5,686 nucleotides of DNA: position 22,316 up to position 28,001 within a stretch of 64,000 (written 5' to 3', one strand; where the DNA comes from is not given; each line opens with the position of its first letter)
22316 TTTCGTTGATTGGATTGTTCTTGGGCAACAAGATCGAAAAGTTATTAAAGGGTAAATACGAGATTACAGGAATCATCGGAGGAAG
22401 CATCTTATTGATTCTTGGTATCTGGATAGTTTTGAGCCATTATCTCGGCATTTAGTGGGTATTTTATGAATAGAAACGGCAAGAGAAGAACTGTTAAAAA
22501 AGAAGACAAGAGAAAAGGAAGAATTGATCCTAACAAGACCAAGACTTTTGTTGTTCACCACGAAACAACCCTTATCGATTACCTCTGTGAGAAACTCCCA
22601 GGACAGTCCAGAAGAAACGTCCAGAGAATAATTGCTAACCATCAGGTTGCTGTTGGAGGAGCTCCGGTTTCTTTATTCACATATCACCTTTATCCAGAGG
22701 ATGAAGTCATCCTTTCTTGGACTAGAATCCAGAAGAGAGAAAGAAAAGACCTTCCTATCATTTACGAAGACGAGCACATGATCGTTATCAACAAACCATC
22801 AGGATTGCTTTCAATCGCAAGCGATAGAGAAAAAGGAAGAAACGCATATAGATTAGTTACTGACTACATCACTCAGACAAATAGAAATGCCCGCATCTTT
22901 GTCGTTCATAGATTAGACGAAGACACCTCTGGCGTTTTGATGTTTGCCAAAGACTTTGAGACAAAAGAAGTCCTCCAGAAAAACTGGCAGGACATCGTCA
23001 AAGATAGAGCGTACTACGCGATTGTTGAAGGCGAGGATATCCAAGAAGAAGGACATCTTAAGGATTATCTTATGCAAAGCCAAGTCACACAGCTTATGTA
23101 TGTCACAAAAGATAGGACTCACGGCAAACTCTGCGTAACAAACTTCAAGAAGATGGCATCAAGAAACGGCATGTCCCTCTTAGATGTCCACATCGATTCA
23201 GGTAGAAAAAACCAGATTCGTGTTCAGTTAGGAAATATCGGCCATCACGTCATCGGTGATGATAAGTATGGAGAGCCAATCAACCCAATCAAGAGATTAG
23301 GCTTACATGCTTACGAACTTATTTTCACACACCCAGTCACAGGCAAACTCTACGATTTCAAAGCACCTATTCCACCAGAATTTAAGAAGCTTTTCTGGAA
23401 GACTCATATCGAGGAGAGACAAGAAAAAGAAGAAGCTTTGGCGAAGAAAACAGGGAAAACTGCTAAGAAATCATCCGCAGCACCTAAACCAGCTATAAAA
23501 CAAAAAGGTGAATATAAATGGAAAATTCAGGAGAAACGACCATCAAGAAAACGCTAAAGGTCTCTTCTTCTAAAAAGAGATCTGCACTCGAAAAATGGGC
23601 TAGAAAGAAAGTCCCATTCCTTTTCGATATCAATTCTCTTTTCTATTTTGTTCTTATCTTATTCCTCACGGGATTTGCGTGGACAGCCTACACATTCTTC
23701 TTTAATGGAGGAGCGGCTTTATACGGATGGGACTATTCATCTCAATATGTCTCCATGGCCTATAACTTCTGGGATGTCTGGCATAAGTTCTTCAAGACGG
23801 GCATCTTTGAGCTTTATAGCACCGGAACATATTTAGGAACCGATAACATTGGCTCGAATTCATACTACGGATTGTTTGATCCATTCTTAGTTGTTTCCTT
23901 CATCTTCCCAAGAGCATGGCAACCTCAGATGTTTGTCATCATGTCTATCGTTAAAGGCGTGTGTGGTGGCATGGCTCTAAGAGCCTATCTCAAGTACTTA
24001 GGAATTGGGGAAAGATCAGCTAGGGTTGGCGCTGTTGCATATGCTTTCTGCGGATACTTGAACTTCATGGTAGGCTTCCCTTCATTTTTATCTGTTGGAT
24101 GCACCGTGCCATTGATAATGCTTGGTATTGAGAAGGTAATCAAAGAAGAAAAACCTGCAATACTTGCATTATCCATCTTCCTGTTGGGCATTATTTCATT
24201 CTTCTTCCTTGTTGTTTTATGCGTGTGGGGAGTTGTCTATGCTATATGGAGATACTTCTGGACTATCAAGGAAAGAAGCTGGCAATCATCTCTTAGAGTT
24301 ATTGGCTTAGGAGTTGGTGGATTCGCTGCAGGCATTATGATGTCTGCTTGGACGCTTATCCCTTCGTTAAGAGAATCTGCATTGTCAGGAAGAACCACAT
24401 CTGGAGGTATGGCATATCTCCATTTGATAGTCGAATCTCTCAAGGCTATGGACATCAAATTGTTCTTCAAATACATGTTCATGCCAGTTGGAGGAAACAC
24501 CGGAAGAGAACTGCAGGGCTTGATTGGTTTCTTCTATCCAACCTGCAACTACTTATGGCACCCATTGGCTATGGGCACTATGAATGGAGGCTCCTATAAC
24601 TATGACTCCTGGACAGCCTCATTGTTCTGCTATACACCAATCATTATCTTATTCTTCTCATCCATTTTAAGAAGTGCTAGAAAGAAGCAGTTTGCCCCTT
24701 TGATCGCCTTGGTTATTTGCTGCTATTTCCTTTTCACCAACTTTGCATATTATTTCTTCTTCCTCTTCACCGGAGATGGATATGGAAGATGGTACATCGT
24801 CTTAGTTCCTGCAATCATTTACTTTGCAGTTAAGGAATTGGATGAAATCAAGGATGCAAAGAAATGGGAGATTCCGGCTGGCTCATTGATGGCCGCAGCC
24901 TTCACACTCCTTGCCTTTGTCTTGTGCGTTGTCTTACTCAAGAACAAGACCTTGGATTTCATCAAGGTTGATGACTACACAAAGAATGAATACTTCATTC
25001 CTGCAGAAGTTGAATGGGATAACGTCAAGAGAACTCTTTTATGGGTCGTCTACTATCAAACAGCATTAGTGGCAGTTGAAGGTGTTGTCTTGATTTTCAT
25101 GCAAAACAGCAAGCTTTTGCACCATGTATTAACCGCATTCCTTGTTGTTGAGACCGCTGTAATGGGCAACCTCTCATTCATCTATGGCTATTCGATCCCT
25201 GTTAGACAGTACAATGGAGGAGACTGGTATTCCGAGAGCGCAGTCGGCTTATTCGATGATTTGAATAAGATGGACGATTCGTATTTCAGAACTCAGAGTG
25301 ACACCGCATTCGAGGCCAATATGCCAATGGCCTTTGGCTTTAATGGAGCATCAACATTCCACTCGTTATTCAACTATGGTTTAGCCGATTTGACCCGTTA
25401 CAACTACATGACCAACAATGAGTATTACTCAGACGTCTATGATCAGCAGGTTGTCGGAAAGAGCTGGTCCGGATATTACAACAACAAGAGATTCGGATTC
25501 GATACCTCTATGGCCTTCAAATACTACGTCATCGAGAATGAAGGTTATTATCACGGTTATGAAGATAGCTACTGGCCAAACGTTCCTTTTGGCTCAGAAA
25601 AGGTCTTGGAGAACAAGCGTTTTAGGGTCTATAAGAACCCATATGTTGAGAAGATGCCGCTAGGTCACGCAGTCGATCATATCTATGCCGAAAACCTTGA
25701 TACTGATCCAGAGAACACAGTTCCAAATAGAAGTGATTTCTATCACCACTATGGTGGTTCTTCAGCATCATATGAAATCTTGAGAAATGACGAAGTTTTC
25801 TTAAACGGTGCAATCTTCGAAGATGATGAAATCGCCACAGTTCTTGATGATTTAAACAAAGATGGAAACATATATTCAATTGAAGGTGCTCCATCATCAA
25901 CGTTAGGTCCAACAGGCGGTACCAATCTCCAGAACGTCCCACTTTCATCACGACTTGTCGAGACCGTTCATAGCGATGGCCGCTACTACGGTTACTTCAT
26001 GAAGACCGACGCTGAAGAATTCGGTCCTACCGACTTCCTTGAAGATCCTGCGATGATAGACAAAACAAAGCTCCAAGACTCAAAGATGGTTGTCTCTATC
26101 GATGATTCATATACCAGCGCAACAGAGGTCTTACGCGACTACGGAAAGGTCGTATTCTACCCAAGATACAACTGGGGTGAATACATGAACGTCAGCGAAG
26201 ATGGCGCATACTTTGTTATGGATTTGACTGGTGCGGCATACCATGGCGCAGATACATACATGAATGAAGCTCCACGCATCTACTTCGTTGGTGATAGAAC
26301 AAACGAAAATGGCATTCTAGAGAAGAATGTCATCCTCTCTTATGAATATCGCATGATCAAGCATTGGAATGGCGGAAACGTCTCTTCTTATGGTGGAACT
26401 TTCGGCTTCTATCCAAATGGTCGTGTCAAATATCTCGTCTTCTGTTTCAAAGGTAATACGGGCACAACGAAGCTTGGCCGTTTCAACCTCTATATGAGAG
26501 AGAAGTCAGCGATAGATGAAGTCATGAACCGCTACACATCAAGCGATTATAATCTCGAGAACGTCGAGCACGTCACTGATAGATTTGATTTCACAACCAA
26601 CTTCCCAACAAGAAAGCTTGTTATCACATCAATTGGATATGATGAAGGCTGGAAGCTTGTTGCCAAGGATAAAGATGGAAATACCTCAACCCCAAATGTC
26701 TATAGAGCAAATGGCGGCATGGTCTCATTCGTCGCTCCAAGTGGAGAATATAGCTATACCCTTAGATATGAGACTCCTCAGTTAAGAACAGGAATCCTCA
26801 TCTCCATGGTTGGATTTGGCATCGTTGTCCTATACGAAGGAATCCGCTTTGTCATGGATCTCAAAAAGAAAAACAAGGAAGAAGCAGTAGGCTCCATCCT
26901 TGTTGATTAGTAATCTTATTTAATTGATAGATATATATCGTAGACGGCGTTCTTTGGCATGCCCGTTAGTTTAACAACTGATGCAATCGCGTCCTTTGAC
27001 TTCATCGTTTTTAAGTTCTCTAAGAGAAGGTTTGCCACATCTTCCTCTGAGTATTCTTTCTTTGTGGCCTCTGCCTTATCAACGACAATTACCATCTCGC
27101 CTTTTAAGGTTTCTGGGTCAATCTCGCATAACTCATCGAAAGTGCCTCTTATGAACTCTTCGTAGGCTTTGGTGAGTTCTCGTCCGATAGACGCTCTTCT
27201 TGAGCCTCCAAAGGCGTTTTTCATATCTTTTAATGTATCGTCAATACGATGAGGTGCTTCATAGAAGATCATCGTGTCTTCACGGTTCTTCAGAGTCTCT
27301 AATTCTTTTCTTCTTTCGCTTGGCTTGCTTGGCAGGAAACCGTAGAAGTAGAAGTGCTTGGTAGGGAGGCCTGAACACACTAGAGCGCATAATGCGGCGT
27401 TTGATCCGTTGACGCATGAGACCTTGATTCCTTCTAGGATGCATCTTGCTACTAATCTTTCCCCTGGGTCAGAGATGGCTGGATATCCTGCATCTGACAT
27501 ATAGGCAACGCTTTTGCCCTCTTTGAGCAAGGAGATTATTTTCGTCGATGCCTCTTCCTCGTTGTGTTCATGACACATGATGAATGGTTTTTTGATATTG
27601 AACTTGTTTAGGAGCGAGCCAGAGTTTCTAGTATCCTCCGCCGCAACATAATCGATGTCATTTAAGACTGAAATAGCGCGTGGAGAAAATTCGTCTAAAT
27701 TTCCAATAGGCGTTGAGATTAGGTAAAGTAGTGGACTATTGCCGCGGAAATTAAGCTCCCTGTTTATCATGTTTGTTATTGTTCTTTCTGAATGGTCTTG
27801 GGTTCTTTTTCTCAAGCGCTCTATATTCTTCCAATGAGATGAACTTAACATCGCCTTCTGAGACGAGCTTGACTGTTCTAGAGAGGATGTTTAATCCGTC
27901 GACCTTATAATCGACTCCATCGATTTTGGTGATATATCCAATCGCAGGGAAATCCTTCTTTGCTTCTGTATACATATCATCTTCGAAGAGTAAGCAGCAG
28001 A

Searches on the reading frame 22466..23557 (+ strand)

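Call 57: search_protein_families(library=pfam, proteins=[window:22466-23557:+], max_evalue=0.00001)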
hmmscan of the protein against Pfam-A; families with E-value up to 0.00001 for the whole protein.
window:22466-23557:+ (363 aa): 1 family
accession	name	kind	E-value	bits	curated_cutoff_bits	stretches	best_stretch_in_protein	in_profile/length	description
PF00849.27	PseudoU_synth_2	-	5.2e-28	98.6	26.8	1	104-255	1-150/152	RNA pseudouridylate synthase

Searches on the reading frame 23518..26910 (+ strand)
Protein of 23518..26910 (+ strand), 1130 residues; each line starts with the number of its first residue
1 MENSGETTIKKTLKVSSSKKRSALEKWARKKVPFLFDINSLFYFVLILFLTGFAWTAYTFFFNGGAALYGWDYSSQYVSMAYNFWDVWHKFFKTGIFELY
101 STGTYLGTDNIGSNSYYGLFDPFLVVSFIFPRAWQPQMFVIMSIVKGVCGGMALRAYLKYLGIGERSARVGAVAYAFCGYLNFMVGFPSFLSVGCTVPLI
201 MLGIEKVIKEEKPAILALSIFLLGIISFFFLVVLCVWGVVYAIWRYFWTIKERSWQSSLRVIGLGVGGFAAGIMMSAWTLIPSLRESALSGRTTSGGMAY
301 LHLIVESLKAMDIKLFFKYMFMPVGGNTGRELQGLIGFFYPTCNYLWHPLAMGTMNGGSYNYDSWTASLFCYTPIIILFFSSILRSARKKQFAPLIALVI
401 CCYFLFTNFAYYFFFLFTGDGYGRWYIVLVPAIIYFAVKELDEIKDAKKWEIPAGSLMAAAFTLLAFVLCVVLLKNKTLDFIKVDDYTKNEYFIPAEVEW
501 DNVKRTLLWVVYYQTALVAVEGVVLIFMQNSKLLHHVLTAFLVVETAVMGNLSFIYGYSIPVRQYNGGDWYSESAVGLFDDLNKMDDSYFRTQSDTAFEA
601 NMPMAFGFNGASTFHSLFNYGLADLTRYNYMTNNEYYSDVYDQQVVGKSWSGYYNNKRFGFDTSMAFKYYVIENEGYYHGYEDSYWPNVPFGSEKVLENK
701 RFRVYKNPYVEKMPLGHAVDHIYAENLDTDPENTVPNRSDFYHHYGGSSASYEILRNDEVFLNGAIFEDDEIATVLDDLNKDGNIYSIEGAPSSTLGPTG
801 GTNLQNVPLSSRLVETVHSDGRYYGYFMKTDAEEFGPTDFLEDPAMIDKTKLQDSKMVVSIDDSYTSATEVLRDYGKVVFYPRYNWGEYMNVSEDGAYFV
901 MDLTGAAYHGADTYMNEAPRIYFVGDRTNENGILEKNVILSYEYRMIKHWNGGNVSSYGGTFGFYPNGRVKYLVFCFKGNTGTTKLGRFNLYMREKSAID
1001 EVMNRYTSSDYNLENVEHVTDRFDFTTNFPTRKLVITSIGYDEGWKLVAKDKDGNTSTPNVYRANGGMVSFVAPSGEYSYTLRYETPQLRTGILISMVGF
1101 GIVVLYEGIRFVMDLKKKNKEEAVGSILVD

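Call 43: search_protein_families(library=pfam, proteins=[window:23518-26910:+], max_evalue=0.00001)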
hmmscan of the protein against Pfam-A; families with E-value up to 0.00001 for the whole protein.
window:23518-26910:+ (1130 aa): 1 family
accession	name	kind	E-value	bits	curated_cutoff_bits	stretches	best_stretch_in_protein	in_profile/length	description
PF09586.16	YfhO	-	3.6e-48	165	28.5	3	44-298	2-249/835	Bacterial membrane protein YfhO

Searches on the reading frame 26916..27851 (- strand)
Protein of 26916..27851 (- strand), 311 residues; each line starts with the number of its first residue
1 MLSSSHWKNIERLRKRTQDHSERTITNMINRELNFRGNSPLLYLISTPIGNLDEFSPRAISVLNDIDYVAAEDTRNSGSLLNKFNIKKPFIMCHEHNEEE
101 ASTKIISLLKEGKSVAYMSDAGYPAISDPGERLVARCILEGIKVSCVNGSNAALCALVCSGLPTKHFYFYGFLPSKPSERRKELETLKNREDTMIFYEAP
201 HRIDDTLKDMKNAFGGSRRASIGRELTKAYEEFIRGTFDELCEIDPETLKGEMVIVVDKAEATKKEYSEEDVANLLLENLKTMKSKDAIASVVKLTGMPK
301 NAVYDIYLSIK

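Call 57: search_protein_families(library=pfam, proteins=[window:26916-27851:-], max_evalue=0.00001)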
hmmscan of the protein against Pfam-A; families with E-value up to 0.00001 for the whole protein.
window:26916-27851:- (311 aa): 2 families
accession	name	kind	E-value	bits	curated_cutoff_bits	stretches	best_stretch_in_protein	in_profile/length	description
PF00590.25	TP_methylase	-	6.4e-29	101.8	27.8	1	42-241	2-211/212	Tetrapyrrole (Corrin/Porphyrin) Methylases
PF23016.2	RsmI_C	-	8.6e-08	32.3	27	1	268-311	3-46/46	RsmI C-terminal HTH domain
